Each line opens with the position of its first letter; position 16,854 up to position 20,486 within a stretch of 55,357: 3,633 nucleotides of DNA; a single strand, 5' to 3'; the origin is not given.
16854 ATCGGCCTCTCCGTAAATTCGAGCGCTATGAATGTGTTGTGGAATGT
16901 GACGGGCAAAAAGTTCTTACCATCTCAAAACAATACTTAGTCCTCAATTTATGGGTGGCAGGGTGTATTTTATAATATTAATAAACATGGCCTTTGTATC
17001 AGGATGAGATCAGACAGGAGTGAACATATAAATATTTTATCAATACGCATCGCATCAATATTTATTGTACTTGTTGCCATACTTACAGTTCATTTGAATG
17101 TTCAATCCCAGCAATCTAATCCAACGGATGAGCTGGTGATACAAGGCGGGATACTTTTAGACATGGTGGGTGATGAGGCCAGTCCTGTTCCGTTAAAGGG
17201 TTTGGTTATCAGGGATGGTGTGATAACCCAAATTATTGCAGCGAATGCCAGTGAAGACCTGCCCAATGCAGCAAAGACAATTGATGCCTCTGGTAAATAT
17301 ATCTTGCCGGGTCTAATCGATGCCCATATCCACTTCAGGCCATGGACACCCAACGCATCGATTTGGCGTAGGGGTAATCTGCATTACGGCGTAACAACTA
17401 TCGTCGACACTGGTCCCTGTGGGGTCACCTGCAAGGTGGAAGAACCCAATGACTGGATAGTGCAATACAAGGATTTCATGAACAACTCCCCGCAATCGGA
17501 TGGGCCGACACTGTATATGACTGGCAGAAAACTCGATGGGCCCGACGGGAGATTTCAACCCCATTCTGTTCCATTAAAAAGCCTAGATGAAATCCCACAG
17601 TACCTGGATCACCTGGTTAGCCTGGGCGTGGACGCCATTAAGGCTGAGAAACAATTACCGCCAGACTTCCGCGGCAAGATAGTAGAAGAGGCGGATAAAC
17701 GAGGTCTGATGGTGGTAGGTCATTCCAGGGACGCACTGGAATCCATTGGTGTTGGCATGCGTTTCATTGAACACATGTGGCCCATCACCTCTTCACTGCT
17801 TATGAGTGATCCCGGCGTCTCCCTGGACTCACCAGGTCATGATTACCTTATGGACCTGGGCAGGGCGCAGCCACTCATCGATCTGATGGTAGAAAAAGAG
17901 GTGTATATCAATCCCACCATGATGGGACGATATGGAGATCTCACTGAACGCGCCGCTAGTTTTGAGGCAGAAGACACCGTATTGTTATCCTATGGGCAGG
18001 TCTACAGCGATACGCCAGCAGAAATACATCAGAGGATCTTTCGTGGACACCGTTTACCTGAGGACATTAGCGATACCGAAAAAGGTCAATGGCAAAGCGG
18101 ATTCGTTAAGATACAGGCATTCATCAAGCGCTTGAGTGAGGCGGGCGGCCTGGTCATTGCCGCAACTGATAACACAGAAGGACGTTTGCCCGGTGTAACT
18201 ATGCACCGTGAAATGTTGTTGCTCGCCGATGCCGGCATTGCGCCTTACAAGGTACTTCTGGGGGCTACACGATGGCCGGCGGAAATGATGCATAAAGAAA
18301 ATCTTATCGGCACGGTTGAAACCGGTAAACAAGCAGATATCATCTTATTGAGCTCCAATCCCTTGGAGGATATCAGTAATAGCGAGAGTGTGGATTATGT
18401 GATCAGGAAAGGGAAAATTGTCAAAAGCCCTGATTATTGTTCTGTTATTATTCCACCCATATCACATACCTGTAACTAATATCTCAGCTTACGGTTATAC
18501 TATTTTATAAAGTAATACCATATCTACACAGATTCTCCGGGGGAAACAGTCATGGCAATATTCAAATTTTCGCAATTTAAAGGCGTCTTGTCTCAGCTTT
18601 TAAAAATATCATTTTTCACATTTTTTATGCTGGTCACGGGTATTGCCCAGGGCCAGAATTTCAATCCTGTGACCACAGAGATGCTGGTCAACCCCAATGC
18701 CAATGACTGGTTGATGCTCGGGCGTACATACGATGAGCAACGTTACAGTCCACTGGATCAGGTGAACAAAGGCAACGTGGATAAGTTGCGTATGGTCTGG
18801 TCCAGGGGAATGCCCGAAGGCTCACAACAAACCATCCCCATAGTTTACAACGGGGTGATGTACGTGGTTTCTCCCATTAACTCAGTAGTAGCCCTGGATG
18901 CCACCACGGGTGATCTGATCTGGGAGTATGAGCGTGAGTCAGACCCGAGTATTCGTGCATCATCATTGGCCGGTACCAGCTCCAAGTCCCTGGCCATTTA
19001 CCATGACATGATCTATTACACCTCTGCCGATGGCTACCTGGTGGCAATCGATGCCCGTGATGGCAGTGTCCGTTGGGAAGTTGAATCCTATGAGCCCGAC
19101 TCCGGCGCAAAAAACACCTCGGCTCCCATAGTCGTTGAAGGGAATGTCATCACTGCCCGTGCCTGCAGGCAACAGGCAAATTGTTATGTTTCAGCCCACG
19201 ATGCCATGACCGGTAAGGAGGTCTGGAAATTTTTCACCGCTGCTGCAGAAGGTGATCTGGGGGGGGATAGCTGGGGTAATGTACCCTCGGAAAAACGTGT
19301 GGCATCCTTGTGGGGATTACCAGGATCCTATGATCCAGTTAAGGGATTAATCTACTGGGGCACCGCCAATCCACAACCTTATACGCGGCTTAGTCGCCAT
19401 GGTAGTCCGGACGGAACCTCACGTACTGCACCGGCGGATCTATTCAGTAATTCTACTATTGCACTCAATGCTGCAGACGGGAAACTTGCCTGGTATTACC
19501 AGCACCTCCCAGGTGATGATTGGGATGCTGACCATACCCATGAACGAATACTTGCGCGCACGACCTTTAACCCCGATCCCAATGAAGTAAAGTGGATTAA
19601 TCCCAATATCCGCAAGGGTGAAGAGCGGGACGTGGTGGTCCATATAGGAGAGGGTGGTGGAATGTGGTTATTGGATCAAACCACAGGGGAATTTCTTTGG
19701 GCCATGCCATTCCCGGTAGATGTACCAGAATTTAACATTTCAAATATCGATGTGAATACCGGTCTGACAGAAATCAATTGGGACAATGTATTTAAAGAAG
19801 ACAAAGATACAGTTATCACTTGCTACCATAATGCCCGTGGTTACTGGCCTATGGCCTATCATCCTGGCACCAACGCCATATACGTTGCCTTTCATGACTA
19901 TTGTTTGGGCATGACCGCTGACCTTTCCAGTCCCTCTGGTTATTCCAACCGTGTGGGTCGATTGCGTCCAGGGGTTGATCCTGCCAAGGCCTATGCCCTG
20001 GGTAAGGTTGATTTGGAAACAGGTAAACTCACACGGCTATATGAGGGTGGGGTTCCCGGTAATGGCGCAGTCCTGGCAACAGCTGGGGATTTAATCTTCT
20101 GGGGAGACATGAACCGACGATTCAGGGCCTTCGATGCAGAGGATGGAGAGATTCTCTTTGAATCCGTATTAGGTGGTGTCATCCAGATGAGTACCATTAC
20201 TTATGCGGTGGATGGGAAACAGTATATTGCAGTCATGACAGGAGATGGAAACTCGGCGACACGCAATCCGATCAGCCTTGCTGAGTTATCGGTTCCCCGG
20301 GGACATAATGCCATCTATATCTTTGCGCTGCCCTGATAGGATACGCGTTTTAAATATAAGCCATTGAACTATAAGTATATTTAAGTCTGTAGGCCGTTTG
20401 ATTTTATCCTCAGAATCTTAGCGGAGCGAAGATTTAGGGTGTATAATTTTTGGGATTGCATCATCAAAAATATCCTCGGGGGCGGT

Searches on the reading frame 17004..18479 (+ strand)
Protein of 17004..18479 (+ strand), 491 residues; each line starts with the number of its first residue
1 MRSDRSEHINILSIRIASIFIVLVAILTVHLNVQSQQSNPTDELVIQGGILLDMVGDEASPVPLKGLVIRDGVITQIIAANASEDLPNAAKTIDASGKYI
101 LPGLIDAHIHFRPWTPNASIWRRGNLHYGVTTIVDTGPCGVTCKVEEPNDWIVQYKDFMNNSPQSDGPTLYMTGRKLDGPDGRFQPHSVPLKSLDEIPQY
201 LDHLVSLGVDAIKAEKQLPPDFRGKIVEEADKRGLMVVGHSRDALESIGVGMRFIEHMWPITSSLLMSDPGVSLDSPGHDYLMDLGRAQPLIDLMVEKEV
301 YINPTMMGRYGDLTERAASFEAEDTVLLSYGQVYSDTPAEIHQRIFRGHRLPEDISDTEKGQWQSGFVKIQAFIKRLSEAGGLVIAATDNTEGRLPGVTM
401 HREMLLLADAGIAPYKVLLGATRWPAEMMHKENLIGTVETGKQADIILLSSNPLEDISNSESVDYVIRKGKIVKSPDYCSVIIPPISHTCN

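Call 39: search_protein_families(library=pfam, proteins=[window:17004-18479:+], max_evalue=0.0001)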
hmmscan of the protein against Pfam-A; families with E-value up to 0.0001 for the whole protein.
window:17004-18479:+ (491 aa): 2 families
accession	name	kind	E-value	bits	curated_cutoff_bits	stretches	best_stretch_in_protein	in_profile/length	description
PF01979.26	Amidohydro_1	-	8.5e-17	61.8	25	1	225-473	139-345/345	Amidohydrolase family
PF07969.17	Amidohydro_3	-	8e-14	52.4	29.7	2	374-473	359-471/472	Amidohydrolase family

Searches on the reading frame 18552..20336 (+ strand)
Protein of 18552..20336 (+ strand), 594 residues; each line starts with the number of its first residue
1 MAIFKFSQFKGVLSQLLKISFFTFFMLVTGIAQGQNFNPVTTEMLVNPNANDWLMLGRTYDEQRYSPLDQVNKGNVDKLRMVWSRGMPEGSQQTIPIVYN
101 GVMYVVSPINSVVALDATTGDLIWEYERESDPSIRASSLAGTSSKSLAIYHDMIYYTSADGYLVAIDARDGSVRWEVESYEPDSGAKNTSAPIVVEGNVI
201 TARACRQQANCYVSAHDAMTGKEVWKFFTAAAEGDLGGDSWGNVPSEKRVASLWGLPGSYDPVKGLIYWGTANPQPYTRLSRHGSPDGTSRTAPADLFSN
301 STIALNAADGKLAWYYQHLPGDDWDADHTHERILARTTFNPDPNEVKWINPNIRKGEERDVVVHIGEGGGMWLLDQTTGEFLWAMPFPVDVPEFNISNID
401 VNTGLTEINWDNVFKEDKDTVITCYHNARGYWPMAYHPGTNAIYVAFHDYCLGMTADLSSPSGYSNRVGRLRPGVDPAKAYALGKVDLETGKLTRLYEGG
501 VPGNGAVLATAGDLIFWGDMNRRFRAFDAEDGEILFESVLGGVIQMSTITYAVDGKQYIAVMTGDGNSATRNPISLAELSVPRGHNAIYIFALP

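Call 39: search_protein_families(library=pfam, proteins=[window:18552-20336:+], max_evalue=0.0001)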
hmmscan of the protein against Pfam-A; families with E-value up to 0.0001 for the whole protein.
window:18552-20336:+ (594 aa): 3 families
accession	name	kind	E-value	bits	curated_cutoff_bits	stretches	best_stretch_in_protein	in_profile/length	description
PF01011.28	PQQ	-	9e-58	196.8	26.7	2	53-384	1-337/595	Glucose/ethanol/alcohol dehydrogenase, beta-propeller domain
PF13360.13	PQQ_2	-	1.8e-25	90.4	27.6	1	81-226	55-194/233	Outer membrane protein assembly factor BamB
PF13570.13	Beta-prop_ACSF4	-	4.5e-09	36.6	133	1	95-229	96-212/329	Beta-alanine-activating enzyme, beta-propeller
